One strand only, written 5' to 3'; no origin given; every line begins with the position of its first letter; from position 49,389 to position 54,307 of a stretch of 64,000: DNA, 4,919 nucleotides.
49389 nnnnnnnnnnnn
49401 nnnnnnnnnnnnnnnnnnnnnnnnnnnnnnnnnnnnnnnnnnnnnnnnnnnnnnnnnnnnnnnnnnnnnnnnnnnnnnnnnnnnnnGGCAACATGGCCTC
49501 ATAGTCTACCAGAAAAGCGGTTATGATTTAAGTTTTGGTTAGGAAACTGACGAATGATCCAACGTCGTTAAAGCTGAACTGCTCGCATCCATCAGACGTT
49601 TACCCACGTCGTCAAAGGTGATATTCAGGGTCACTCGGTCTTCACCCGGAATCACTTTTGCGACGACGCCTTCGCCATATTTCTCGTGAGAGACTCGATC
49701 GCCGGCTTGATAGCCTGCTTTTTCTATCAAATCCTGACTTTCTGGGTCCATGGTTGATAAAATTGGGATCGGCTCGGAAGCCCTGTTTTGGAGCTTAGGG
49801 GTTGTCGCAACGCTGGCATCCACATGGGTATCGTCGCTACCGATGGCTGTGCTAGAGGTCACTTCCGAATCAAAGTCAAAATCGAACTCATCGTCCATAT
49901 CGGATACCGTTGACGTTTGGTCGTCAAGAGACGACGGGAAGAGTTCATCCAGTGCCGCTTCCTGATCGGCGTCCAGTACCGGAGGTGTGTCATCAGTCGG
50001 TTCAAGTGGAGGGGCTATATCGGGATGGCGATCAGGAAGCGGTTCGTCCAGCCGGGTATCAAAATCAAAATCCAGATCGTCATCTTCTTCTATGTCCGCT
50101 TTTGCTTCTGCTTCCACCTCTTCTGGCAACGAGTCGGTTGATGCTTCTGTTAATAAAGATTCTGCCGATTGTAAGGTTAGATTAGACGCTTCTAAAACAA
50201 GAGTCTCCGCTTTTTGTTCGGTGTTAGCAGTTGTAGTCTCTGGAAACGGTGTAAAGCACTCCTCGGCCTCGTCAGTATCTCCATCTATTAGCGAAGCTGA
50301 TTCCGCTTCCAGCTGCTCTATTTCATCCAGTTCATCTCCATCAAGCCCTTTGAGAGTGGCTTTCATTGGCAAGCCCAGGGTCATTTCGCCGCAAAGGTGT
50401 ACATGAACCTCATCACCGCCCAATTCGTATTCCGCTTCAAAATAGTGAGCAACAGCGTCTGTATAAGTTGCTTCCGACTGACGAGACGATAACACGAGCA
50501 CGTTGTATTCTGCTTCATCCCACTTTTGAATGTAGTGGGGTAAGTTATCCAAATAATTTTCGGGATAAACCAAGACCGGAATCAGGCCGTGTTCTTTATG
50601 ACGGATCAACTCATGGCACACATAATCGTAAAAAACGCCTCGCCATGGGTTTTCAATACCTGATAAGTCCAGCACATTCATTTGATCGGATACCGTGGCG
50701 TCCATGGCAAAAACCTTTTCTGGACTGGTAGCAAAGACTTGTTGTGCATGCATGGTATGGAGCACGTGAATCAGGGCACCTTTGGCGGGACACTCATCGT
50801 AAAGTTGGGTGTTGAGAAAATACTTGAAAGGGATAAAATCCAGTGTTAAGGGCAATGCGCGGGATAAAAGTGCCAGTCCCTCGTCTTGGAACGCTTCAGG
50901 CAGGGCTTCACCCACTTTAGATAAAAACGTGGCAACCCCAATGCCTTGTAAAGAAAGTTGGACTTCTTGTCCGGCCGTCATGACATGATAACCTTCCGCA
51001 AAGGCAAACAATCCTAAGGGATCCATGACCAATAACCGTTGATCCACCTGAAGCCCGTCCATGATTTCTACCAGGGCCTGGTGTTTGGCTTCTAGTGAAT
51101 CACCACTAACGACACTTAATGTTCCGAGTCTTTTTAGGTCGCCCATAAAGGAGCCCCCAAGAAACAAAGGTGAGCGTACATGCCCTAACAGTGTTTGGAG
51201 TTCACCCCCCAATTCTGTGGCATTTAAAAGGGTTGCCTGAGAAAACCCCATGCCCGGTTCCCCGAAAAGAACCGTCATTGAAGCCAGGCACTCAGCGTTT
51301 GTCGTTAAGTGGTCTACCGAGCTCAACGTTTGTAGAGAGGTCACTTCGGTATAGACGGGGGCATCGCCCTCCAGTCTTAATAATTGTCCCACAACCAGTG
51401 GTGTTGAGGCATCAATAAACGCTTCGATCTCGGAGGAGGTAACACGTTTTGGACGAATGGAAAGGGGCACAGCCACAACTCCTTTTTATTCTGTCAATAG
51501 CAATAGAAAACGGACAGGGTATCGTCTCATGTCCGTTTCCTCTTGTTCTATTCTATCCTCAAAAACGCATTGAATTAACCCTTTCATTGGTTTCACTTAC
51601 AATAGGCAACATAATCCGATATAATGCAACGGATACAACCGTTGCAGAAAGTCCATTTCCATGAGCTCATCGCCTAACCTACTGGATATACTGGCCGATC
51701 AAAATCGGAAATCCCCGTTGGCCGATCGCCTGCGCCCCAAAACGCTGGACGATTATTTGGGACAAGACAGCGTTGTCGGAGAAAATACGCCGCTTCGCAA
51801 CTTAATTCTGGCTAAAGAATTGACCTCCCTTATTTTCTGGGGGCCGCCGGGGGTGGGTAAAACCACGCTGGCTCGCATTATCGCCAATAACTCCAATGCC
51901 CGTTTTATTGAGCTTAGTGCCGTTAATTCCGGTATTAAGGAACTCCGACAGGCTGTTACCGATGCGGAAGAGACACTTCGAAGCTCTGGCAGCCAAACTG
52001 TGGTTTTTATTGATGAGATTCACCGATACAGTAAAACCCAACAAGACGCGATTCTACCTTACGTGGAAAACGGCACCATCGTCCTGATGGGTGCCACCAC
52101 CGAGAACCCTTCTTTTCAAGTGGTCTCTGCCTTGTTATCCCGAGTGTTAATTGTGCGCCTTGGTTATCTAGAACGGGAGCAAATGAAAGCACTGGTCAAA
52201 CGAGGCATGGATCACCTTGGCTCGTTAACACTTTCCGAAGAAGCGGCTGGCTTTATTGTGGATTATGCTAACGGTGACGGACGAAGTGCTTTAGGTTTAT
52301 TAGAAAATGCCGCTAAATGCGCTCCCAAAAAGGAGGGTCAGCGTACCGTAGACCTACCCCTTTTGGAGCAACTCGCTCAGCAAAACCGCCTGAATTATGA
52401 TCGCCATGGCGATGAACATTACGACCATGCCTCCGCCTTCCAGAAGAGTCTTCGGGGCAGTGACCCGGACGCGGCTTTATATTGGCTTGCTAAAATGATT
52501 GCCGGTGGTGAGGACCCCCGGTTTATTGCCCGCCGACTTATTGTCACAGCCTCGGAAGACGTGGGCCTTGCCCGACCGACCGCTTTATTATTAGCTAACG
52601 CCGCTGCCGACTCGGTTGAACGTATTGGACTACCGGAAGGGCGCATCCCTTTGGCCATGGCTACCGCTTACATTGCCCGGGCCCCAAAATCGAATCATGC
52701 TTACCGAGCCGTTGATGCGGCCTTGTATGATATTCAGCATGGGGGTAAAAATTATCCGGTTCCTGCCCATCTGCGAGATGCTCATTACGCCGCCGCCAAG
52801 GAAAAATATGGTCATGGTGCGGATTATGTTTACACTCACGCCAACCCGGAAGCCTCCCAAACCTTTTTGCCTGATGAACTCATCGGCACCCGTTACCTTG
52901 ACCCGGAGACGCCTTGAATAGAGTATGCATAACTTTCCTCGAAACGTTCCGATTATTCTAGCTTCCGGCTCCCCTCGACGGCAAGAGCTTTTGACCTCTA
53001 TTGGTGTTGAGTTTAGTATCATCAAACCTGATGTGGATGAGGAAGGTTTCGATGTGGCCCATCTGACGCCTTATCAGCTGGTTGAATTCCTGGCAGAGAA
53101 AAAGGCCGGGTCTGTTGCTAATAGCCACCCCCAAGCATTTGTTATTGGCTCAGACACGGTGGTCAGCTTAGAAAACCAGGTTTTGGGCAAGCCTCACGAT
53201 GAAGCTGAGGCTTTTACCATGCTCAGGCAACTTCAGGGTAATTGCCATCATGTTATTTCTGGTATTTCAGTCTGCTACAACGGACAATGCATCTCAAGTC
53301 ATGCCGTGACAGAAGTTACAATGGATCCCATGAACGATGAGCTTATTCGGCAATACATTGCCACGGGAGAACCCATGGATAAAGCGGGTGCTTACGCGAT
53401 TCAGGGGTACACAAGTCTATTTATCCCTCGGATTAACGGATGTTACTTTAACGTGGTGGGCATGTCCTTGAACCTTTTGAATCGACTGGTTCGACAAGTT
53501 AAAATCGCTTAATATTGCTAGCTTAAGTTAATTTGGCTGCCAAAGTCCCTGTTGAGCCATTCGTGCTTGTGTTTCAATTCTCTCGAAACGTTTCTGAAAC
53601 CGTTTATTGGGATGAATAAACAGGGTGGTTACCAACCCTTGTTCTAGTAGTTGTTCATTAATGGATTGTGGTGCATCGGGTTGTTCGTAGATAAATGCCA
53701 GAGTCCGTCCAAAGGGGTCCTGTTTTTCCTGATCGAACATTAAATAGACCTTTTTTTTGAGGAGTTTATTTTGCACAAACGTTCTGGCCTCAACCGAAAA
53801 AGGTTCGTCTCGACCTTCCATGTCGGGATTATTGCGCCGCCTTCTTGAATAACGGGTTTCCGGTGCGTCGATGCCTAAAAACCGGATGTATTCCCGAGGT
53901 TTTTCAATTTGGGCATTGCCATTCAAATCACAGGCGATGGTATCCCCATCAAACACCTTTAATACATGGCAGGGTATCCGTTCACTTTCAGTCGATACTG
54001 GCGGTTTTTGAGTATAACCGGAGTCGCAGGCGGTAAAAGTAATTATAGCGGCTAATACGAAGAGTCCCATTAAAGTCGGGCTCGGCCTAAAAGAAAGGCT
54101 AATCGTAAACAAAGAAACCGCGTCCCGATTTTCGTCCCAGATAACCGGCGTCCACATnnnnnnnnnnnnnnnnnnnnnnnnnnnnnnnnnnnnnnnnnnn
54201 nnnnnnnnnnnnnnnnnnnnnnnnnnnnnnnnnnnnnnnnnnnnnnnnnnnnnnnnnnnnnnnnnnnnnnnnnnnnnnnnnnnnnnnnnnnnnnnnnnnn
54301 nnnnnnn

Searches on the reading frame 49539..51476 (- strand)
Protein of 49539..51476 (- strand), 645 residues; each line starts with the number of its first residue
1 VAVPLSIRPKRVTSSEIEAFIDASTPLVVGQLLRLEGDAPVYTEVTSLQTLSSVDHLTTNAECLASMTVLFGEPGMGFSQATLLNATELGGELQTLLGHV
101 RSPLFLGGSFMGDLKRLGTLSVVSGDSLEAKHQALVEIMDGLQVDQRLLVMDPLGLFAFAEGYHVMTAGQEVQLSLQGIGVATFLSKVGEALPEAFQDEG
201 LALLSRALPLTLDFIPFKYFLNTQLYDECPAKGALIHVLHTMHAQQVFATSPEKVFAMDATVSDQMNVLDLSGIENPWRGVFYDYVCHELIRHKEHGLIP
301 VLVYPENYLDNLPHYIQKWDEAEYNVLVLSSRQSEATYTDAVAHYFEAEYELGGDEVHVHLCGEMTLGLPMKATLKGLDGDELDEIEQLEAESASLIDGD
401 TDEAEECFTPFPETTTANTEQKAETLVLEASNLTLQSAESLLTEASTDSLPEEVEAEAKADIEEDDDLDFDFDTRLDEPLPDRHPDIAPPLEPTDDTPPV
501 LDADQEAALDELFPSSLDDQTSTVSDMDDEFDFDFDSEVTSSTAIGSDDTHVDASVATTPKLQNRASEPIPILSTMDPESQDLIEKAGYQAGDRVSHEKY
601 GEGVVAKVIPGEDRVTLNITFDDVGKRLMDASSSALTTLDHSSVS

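Call 41: search_protein_families(library=pfam, proteins=[window:49539-51476:-], max_evalue=0.0001)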
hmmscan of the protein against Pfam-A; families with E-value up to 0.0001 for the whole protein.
window:49539-51476:- (645 aa): 1 family
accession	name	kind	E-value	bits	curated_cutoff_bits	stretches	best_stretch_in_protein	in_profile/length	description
PF21196.3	PcrA_UvrD_tudor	-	2e-06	28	23.9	1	592-629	2-40/48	PcrA/UvrD tudor domain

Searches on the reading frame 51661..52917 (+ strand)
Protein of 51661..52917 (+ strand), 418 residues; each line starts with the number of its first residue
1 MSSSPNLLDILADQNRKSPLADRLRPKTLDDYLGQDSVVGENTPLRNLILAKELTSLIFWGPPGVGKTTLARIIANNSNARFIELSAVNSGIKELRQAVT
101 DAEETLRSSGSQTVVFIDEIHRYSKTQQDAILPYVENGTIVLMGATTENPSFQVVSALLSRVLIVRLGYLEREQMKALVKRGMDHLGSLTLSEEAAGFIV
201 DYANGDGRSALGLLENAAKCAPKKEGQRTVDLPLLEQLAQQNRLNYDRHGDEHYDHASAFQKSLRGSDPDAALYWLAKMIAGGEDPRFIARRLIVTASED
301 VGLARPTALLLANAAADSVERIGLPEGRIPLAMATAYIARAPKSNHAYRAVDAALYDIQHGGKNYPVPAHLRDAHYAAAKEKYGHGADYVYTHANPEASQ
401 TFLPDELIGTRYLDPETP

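Call 41: search_protein_families(library=pfam, proteins=[window:51661-52917:+], max_evalue=0.0001)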
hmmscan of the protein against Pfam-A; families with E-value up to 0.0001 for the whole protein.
window:51661-52917:+ (418 aa): 13 families
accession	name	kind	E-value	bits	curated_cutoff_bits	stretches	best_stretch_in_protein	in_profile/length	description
PF12002.13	MgsA_C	-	6.2e-56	189.3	27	1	266-416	1-151/167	MgsA AAA+ ATPase C terminal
PF16193.11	AAA_assoc_2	-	1.2e-23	83.6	34.3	1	188-265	4-81/81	AAA C-terminal domain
PF00004.35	AAA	-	7e-17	62.5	21.2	1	57-162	1-123/131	ATPase family associated with various cellular activities (AAA)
PF05496.18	RuvB_N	-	2.3e-14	53.9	27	1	24-143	1-116/159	Holliday junction DNA helicase RuvB P-loop domain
PF13173.12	AAA_14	-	2.2e-07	31.4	27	1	57-167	5-120/129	AAA domain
PF20720.3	nSTAND3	-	3.4e-06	27.3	27.2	1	55-119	18-73/155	Novel STAND NTPase 3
PF00158.32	Sigma54_activat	-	4.1e-06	27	20.2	0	52-157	20-140/168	Sigma-54 interaction domain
PF07728.20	AAA_5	-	5e-06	27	22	1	57-149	2-104/139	AAA domain (dynein-related subfamily)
PF04851.21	ResIII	-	1.3e-05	25.6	22.5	0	99-148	114-163/164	Type III restriction enzyme, res subunit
PF13401.12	AAA_22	-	1.7e-05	25.6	27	0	56-129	7-84/130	AAA domain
PF07724.20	AAA_2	-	1.8e-05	25.3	27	1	53-140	2-104/166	AAA domain (Cdc48 subfamily)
PF01078.27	Mg_chelatase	-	3.1e-05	23.9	20.3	0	53-93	21-65/207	Magnesium chelatase, subunit ChlI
PF13191.12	AAA_16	-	9e-05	23.5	32.6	0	56-83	26-56/167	AAA ATPase domain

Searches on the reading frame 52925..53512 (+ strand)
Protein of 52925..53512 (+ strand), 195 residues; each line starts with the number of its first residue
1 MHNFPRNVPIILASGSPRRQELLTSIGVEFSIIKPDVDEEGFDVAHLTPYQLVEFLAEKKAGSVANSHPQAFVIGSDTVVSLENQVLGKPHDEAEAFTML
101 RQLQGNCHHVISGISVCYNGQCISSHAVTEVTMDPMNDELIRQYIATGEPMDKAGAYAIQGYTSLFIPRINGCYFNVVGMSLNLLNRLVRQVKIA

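Call 41: search_protein_families(library=pfam, proteins=[window:52925-53512:+], max_evalue=0.0001)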
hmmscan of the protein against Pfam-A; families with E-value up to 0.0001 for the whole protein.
window:52925-53512:+ (195 aa): 1 family
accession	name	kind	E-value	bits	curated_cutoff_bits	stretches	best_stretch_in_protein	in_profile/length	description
PF02545.19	Maf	-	1e-59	201.8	27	1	9-191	1-186/187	Maf-like protein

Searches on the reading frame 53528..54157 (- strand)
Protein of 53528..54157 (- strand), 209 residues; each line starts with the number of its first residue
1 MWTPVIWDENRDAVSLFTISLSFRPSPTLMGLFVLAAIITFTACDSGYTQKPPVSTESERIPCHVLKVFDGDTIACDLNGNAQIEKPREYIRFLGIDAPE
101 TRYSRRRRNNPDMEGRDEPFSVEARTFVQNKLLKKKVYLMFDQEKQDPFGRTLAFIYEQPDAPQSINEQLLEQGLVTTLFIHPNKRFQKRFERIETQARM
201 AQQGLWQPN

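Call 41: search_protein_families(library=pfam, proteins=[window:53528-54157:-], max_evalue=0.0001)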
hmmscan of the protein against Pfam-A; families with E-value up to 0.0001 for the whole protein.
window:53528-54157:- (209 aa): 1 family
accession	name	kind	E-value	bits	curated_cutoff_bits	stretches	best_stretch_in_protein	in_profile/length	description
PF00565.23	SNase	-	6.1e-18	65.7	21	1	91-207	2-106/107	Staphylococcal nuclease homologue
